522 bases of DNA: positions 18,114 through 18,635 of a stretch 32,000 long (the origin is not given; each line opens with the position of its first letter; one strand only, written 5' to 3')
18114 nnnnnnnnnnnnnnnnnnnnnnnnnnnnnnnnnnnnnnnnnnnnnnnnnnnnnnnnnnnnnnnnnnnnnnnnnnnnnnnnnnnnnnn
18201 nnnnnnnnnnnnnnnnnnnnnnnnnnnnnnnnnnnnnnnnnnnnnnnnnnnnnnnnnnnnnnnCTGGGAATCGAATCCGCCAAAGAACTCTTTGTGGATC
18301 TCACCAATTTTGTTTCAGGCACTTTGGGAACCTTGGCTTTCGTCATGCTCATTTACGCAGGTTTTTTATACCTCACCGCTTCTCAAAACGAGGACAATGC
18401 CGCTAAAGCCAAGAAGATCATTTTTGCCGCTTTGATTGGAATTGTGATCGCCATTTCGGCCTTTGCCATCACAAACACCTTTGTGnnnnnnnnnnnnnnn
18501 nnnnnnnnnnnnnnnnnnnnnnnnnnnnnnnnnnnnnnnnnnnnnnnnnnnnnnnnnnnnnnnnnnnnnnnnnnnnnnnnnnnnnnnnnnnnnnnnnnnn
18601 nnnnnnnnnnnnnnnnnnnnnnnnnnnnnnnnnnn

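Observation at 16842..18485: Two adjacent paralogs each encode three concatenated pilin-like modules (covalently linked pilin trimers?)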

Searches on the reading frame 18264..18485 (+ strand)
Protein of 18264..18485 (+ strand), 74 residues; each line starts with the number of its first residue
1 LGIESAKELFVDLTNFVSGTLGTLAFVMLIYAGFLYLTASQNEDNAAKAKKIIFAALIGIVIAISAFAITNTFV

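Call 31: search_protein_representatives(alignment_id=A1)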
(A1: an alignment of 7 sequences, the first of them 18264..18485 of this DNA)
Query: 7 sequences, 67 profile positions. Proteins with E-value up to 0.001 (for the whole library): 56743; up to 1e-10: 4884; up to 1e-30: 194. The best 150 are listed.
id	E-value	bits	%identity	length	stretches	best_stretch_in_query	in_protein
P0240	6.3e-113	385.0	-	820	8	4-66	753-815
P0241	2.5e-89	309.4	-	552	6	5-65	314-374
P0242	3.6e-76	267.2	-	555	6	2-63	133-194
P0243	3.0e-70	248.2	-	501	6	3-64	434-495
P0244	2.6e-67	238.8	-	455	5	2-62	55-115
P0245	2.9e-63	225.9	-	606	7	2-62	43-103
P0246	5.3e-59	212.2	-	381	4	1-66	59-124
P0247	2.7e-58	210.0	-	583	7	17-64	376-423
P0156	4.4e-58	209.3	-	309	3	2-66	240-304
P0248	1.4e-56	204.5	-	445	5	6-63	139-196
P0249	3.1e-55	200.2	-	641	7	3-65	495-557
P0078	1.0e-54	198.5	-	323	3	2-66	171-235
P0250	1.3e-54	198.1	-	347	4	3-61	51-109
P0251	3.6e-52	190.3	-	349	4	3-67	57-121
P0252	2.2e-50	184.6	-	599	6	5-66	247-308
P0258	4.0e-47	174.2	-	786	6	5-67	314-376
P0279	1.8e-41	156.0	-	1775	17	5-67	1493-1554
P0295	9.4e-40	150.6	-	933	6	4-66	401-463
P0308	2.2e-38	146.2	-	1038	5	5-67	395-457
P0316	9.1e-38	144.2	-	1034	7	7-66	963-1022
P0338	1.7e-36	140.1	-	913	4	3-67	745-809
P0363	2.0e-34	133.5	-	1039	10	5-66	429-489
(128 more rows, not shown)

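Call 38: search_solved_structures(query=A1, max_evalue=10, show_alignments=3)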
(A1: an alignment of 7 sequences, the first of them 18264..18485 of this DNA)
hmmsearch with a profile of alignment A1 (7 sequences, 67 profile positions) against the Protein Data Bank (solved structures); distinct sequences matched with E-value up to 10: 2.
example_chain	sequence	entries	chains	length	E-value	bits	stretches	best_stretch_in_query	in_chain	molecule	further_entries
1mp9_A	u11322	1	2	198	0.27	14.5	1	19-47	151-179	TATA-binding protein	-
9t5t_X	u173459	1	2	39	0.38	14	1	5-34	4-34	Photosystem II reaction center protein X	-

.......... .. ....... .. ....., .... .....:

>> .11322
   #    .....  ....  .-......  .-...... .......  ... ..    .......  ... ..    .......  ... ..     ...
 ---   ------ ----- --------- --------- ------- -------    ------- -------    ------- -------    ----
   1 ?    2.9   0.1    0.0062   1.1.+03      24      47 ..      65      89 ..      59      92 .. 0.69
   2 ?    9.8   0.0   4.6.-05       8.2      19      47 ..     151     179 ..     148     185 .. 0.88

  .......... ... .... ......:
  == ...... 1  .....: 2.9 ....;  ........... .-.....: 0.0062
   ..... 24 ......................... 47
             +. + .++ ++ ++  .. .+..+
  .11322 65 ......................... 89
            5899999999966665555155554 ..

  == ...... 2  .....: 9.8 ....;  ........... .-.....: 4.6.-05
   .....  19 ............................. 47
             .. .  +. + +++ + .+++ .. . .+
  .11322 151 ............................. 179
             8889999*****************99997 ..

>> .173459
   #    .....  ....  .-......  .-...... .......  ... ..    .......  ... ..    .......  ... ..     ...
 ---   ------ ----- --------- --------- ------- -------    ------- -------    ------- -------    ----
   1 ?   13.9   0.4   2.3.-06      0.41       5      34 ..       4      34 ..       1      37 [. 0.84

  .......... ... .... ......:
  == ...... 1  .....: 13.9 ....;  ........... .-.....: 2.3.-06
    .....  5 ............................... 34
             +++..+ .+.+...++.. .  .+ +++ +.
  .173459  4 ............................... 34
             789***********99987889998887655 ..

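Call 50: search_protein_families(library=pfam, proteins=[P0240, P0241, P0245, P0279, P0363, P0316, P0258, P0295, P0308, P0338], max_evalue=0.001)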
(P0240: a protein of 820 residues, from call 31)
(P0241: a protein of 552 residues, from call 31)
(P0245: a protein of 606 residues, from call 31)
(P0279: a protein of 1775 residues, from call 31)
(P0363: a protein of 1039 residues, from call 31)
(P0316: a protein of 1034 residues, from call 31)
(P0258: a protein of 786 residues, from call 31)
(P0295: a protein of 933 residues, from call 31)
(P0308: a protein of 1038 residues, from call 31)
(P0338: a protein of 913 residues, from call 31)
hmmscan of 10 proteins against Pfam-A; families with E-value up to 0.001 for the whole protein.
P0240 (820 aa): 2 families
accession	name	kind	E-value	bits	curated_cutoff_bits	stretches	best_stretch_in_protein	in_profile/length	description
PF18895.5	T4SS_pilin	-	2.2e-67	223.5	26.6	8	169-227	9-66/71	Type IV secretion system pilin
PF04956.18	TrbC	-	1.5e-13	51.2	27.9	1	331-408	26-96/98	TrbC/VIRB2 pilin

P0241 (552 aa): 3 families
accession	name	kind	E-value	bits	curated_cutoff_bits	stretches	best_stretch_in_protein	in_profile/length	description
PF18895.5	T4SS_pilin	-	2.9e-71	235.9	26.6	6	475-544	3-71/71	Type IV secretion system pilin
PF02322.20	Cyt_bd_oxida_II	-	2.2e-08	34.2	35.6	0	149-366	84-247/302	Cytochrome bd terminal oxidase subunit II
PF17382.7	Ycf70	-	0.00044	21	25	0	288-337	6-55/89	Uncharacterized Ycf70-like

P0245 (606 aa): 2 families
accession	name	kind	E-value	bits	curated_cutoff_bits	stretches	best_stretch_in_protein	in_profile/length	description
PF18895.5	T4SS_pilin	-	2.4e-47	159.3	26.6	7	285-344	6-64/71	Type IV secretion system pilin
PF04956.18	TrbC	-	1e-14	54.9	27.9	0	9-105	16-96/98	TrbC/VIRB2 pilin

P0279 (1775 aa): 2 families
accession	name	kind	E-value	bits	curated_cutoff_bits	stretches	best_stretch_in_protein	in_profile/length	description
PF18895.5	T4SS_pilin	-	6.3e-92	302.1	26.6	11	837-892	16-71/71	Type IV secretion system pilin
PF04956.18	TrbC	-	1e-23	83.8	27.9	2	10-106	9-97/98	TrbC/VIRB2 pilin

P0363 (1039 aa): 2 families
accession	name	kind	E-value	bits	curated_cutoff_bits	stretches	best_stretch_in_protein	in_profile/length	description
PF18895.5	T4SS_pilin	-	4.4e-57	190.5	26.6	8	973-1028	16-71/71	Type IV secretion system pilin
PF04956.18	TrbC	-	3e-19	69.5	27.9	2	414-486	34-95/98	TrbC/VIRB2 pilin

P0316 (1034 aa): 5 families
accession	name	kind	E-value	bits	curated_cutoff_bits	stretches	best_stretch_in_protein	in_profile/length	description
PF18895.5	T4SS_pilin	-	5.1e-55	183.9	26.6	7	779-837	13-71/71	Type IV secretion system pilin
PF00801.26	PKD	-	2.9e-19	69.3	23.5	2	244-328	3-73/80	PKD domain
PF04956.18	TrbC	-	5.4e-19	68.7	27.9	1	455-525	34-97/98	TrbC/VIRB2 pilin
PF18911.6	PKD_4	-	1.4e-16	60.7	27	2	251-337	13-85/85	PKD domain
PF22352.2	K319L-like_PKD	-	0.0004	20.8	27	0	154-204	31-82/84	K319L-like, PKD domain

P0258 (786 aa): 1 family
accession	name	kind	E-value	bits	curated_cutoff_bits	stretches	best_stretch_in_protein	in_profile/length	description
PF18895.5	T4SS_pilin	-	5.6e-50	167.8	26.6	5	306-372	3-67/71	Type IV secretion system pilin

P0295 (933 aa): 1 family
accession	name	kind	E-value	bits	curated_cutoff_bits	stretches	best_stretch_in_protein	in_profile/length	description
PF18895.5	T4SS_pilin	-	3.2e-50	168.5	26.6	6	304-374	2-71/71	Type IV secretion system pilin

P0308 (1038 aa): 2 families
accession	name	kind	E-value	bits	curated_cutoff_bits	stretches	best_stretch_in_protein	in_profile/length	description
PF18895.5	T4SS_pilin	-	3.2e-46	155.7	26.6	5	208-276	2-69/71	Type IV secretion system pilin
PF04956.18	TrbC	-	1.5e-16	60.8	27.9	1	6-90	14-90/98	TrbC/VIRB2 pilin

P0338 (913 aa): 1 family
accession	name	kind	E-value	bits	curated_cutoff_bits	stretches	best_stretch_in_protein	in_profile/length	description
PF18895.5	T4SS_pilin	-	4.2e-24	84.8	26.6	2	482-545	2-65/71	Type IV secretion system pilin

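Call 51: list_cluster_members(proteins=[P0240, P0241, P0245, P0279, P0363, P0316, P0258, P0295, P0244, P0246])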
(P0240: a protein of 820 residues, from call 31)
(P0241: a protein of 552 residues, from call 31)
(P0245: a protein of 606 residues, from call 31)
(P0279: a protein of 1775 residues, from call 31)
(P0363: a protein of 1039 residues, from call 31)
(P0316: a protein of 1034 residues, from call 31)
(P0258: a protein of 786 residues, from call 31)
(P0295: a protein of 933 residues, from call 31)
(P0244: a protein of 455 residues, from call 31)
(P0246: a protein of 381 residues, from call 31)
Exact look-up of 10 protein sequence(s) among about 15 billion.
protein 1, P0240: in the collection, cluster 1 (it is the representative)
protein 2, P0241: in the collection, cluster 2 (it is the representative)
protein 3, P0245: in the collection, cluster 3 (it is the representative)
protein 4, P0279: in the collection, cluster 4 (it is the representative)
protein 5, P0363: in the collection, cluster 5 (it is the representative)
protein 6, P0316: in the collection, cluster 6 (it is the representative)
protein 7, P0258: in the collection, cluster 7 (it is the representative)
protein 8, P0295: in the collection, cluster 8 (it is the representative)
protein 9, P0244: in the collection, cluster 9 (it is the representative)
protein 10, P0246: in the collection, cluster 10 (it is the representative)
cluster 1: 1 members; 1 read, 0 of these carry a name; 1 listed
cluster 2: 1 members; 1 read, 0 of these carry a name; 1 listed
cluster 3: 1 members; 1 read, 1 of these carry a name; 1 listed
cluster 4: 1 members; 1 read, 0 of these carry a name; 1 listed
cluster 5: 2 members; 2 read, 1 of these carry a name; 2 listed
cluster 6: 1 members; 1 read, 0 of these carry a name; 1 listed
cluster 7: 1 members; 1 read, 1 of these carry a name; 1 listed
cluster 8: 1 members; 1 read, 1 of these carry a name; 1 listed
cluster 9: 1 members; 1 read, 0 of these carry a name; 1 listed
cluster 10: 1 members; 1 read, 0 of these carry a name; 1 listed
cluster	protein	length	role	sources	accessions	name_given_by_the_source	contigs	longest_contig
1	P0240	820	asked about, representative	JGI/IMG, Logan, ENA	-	-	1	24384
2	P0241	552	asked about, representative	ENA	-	-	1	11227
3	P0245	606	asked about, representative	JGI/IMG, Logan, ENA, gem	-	hypothetical protein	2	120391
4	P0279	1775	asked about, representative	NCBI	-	-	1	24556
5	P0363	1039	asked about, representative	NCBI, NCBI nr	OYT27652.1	MAG: hypothetical protein B6U97_00630 [Candidatus Altiarchaeales archaeon ex4484_96]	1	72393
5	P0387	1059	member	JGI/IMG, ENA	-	-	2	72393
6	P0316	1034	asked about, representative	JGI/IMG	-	-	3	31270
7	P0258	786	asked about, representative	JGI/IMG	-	hypothetical protein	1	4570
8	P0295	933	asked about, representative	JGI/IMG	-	hypothetical protein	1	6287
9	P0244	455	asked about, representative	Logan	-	-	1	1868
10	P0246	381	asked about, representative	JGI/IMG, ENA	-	-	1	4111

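Call 61: search_solved_structures(query=P0279, max_evalue=10, show_alignments=2)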
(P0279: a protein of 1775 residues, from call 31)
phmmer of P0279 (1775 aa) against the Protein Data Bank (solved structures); distinct sequences matched with E-value up to 10: 1.
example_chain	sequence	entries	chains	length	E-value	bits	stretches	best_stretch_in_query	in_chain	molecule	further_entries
8jh8_A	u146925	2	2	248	1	10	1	1131-1186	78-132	Feruloyl esterase | Feruloyl esterase with ferulic acid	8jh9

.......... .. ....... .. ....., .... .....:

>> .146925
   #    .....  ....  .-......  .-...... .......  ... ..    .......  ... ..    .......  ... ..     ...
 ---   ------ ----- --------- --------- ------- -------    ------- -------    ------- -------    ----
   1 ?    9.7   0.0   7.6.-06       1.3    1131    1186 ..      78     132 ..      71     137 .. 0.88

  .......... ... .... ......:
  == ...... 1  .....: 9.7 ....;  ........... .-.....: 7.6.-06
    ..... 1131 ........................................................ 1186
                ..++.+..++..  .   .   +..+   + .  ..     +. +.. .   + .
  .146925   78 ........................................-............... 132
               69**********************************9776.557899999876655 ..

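Call 95: find_encoding_contigs(protein=P0240, flank=10000, max_places=1)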
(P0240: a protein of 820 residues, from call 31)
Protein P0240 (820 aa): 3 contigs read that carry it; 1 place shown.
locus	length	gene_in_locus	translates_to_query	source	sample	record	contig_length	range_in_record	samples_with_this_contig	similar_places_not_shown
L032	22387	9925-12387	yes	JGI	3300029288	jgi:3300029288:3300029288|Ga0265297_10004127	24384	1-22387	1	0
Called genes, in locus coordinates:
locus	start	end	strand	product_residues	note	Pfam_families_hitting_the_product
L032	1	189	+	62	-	?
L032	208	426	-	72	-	-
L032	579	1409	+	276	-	-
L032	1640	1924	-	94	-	-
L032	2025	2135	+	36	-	-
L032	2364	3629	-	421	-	PF01368:DHH, PF02272:DHHA1 (weak)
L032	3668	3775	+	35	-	-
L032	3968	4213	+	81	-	PF01783:Ribosomal_L32p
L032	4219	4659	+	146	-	PF01029:NusB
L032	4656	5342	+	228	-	PF22935:RM44_endonuclase (faint), PF14622:Ribonucleas_3_3, PF00636:Ribonuclease_3, PF00035:dsrm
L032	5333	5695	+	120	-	PF02033:RBFA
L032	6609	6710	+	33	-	-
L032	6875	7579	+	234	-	PF28597:T2SSF_N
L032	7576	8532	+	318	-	PF18075:FtsX_ECD, PF02687:FtsX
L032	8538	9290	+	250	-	PF11967:RecO_N, PF02565:RecO_C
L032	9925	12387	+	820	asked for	PF04956:TrbC (faint), PF18895:T4SS_pilin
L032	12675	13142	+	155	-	PF18895:T4SS_pilin (weak)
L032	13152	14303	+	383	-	PF18895:T4SS_pilin, PF00801:PKD (weak)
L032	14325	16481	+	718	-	PF00801:PKD, PF18911:PKD_4, PF18911:PKD_4, PF00801:PKD, PF18911:PKD_4, PF18911:PKD_4, PF00801:PKD, PF18911:PKD_4, +13 more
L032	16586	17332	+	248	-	PF02811:PHP (weak)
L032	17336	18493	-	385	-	PF04932:Wzy_C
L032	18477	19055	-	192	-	PF23023:Anti-Pycsar_Apyc1 (weak), PF00753:Lactamase_B, PF13483:Lactamase_B_3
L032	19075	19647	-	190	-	PF02482:Ribosomal_S30AE, PF16321:Ribosom_S30AE_C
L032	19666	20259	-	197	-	PF12917:YfbR-like, PF13023:HD_3, PF01966:HD (weak)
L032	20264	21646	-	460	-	PF08529:NusA_N, PF14520:HHH_5 (faint), PF13184:KH_NusA_1st, PF26594:KH_NusA_2nd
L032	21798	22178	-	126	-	PF01035:DNA_binding_1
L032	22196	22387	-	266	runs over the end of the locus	-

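Call 96: find_encoding_contigs(protein=P0363, flank=10000, max_places=1)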
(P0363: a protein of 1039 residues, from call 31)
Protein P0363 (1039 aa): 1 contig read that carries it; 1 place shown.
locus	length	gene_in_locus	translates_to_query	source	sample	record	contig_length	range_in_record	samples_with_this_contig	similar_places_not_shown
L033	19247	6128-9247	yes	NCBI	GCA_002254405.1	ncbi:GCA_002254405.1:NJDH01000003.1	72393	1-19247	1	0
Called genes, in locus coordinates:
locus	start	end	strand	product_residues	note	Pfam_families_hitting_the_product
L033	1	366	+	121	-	?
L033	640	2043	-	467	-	PF25596:CPSase_L_D1, PF02222:ATP-grasp, PF02786:CPSase_L_D2, PF07478:Dala_Dala_lig_C, PF02787:CPSase_L_D3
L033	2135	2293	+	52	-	-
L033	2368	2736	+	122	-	PF01336:tRNA_anti-codon (weak)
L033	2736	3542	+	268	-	PF01930:Cas_Cas4 (weak)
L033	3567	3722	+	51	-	PF00832:Ribosomal_L39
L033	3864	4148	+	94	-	-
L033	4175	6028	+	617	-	PF04956:TrbC (faint), PF18895:T4SS_pilin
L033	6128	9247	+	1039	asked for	PF18895:T4SS_pilin (weak), PF04956:TrbC (weak), PF18895:T4SS_pilin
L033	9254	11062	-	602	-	PF00361:Proton_antipo_M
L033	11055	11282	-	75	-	-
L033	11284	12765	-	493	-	PF00361:Proton_antipo_M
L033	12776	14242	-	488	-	PF10125:NADHdeh_related (weak), PF00361:Proton_antipo_M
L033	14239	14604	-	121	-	PF00420:Oxidored_q2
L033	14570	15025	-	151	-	PF04039:MnhB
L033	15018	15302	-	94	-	PF20501:MbhE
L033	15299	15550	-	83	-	PF13244:MbhD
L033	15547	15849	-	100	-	PF03334:PhaG_MnhG_YufB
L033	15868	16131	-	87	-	PF04066:MrpF_PhaF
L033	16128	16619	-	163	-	PF01899:MNHE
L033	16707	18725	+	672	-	PF01496:V_ATPase_I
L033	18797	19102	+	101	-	PF00137:ATP-synt_C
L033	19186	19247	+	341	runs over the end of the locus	PF01992:vATP-synt_AC39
